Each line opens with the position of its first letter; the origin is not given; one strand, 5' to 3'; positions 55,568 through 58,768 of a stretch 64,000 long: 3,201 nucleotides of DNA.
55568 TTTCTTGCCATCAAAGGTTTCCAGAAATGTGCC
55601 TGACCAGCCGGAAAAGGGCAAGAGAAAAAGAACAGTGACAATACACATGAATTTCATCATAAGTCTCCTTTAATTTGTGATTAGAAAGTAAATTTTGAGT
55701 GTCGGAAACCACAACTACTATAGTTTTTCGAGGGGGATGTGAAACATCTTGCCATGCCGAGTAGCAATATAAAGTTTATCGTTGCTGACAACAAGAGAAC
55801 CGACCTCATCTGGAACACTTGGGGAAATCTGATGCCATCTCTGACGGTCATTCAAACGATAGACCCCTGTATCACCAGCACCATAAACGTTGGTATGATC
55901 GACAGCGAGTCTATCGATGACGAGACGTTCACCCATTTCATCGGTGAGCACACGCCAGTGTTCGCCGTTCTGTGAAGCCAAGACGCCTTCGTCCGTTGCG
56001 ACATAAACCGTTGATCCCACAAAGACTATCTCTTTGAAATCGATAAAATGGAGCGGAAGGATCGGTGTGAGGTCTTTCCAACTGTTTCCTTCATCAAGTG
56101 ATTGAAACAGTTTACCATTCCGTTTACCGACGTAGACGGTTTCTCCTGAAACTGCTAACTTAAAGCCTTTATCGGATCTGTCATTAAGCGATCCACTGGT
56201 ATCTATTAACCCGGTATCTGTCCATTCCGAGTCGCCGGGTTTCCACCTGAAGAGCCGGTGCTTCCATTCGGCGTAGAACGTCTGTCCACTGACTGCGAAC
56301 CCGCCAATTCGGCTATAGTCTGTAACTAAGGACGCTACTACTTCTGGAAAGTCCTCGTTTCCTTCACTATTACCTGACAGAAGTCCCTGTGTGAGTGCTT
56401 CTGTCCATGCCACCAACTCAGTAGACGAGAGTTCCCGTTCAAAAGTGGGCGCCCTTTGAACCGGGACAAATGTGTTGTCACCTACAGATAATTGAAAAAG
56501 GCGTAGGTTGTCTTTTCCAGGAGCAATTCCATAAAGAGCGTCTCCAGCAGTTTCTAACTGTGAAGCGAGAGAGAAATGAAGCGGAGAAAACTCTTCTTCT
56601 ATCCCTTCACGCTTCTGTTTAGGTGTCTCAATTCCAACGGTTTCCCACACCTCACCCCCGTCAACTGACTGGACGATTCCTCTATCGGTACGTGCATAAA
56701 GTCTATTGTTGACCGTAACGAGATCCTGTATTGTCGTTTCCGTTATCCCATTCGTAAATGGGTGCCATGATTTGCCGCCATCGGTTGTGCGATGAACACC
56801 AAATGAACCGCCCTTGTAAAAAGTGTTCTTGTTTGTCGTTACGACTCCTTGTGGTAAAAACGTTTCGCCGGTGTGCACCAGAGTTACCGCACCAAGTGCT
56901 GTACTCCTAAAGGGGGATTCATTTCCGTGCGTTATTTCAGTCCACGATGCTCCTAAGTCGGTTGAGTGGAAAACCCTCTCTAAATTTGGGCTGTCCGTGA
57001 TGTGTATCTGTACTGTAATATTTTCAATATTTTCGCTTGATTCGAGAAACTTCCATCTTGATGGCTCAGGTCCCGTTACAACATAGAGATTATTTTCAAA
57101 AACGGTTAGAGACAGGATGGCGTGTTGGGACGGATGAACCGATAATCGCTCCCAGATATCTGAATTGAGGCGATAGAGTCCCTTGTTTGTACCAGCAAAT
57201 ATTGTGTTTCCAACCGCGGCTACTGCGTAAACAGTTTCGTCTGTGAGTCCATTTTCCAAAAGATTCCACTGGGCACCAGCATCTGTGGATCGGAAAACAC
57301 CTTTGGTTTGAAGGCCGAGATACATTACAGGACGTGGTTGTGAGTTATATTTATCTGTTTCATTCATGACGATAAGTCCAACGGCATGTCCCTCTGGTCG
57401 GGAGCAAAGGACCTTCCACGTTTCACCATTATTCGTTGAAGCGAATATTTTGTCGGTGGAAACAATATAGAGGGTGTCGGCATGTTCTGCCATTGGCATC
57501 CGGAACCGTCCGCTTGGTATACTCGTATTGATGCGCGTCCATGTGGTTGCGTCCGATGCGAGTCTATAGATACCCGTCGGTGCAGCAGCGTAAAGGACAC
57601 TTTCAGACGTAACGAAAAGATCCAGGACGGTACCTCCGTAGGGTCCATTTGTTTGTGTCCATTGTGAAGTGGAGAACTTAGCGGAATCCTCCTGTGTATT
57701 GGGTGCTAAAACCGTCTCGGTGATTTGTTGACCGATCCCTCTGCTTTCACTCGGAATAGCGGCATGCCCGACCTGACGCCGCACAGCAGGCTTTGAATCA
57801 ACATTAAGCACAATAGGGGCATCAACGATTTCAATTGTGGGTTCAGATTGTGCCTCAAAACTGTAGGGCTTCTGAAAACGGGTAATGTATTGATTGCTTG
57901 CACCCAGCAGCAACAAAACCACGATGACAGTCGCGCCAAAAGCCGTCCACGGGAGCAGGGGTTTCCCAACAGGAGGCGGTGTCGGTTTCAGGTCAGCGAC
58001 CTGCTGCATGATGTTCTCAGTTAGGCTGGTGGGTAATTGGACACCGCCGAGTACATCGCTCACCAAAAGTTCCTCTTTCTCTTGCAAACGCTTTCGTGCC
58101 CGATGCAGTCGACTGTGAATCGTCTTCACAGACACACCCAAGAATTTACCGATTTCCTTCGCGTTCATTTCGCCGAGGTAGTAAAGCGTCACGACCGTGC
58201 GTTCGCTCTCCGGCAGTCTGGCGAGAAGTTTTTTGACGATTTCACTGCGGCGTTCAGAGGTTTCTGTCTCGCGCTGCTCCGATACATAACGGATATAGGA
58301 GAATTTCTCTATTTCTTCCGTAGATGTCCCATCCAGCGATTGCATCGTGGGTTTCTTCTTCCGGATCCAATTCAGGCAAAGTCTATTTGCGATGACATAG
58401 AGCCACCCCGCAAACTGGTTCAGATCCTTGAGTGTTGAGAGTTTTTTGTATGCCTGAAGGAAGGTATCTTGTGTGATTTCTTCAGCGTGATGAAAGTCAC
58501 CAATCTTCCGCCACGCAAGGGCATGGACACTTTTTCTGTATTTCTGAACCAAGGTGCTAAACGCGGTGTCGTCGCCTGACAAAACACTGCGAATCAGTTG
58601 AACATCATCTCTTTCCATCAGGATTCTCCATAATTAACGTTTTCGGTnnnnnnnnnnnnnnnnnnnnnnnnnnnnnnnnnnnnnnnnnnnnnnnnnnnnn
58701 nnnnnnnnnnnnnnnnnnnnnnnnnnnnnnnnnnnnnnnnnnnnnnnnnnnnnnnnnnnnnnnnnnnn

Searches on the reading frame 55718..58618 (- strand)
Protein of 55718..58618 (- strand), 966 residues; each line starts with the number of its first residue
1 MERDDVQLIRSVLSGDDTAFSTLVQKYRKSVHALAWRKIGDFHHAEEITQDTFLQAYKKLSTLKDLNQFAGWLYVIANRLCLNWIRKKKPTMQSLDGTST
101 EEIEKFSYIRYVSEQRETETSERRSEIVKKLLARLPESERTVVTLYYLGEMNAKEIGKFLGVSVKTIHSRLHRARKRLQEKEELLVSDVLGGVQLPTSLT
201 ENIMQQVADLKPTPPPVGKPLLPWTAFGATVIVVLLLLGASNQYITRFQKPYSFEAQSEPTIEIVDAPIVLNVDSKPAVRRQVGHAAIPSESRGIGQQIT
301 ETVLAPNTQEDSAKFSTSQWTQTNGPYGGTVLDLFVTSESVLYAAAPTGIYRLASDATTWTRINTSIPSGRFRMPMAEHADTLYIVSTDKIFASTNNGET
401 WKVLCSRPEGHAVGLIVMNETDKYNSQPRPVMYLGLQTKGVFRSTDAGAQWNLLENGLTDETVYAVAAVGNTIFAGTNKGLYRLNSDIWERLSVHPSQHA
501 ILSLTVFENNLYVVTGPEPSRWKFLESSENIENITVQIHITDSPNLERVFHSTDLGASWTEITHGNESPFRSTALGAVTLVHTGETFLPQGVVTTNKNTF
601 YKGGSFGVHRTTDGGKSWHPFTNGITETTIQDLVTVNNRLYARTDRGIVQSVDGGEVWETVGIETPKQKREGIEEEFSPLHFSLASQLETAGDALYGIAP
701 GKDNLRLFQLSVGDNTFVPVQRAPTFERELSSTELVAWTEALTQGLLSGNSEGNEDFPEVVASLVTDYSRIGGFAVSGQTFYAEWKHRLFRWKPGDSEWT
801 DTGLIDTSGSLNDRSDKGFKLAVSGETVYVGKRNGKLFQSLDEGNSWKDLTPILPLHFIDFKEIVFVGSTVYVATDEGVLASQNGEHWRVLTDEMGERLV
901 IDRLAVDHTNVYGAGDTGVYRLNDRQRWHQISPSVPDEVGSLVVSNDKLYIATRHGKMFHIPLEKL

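Call 15: search_protein_families(library=pfam, proteins=[window:55718-58618:-], max_evalue=0.001)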
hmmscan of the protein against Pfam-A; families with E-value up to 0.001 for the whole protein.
window:55718-58618:- (966 aa): 9 families
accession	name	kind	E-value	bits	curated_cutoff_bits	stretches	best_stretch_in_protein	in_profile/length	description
PF08281.18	Sigma70_r4_2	-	2.1e-15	56.5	25.7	1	126-178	2-54/54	Sigma-70, region 4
PF19755.4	DUF6242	-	5.2e-14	53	29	0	559-658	130-217/217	Domain of unknown function (DUF6242)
PF04542.20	Sigma70_r2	-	1.3e-13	50.9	24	1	23-89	1-69/71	Sigma-70 region 2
PF04545.22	Sigma70_r4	-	2e-13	50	24.1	1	131-180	1-50/50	Sigma-70, region 4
PF15902.12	Sortilin-Vps10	-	3.3e-10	39.8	33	0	389-457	45-115/446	Sortilin, neurotensin receptor 3,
PF07638.17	Sigma70_ECF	-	7.5e-07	29.7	21.1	1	7-181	6-182/185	ECF sigma factor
PF02012.26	BNR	-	2.1e-06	27.3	27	0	610-620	2-12/12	BNR/Asp-box repeat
PF23366.1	Beta-prop_HVO_0234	-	2.4e-05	24.5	27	0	871-958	161-247/274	HVO_0234-like, beta propeller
PF03478.24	Beta-prop_KIB1-4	-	0.00029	20.9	27.4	0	603-654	91-138/242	KIB1-4 beta-propeller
